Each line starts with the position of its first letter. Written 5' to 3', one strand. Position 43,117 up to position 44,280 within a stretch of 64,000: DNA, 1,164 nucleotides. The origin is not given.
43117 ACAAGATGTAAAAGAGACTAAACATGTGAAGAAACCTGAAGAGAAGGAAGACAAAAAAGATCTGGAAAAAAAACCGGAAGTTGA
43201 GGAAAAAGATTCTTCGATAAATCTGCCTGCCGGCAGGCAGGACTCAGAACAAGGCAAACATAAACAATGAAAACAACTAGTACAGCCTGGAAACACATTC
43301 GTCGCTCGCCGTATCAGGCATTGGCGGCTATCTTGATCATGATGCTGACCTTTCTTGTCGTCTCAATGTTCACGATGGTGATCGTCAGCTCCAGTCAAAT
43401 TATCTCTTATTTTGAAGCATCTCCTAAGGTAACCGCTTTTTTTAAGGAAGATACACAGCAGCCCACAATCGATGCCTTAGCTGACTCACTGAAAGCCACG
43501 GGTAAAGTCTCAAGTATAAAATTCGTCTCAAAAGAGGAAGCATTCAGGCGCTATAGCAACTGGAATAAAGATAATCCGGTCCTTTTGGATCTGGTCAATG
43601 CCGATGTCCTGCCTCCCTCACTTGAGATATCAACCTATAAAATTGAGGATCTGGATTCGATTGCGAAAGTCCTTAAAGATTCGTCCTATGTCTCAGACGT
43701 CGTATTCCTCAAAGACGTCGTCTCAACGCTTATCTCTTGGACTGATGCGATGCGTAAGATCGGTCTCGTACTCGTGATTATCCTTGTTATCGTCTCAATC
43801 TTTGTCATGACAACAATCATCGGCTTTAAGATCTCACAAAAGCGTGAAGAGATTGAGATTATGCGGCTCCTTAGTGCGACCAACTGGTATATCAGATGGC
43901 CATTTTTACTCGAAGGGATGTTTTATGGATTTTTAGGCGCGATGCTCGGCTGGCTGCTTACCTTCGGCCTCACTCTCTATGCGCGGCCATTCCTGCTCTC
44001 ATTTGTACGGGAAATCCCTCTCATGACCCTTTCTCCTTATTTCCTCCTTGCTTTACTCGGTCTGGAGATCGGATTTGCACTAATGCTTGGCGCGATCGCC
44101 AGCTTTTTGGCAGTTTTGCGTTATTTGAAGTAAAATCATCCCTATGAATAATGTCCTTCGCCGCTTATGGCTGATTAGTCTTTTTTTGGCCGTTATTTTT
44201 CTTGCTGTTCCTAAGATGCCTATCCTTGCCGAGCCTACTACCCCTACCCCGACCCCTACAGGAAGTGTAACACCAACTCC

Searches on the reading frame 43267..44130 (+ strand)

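Call 61: search_protein_families(library=pfam, proteins=[window:43267-44130:+], max_evalue=0.00001)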
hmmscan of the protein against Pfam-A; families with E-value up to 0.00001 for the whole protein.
window:43267-44130:+ (288 aa): 2 families
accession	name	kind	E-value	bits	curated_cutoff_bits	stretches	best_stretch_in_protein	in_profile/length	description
PF18075.7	FtsX_ECD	-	8.2e-16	58.8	23.5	1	54-145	2-96/96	FtsX extracellular domain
PF02687.27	FtsX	-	2.6e-11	44.1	25.5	1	168-287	2-116/120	FtsX-like permease C-terminal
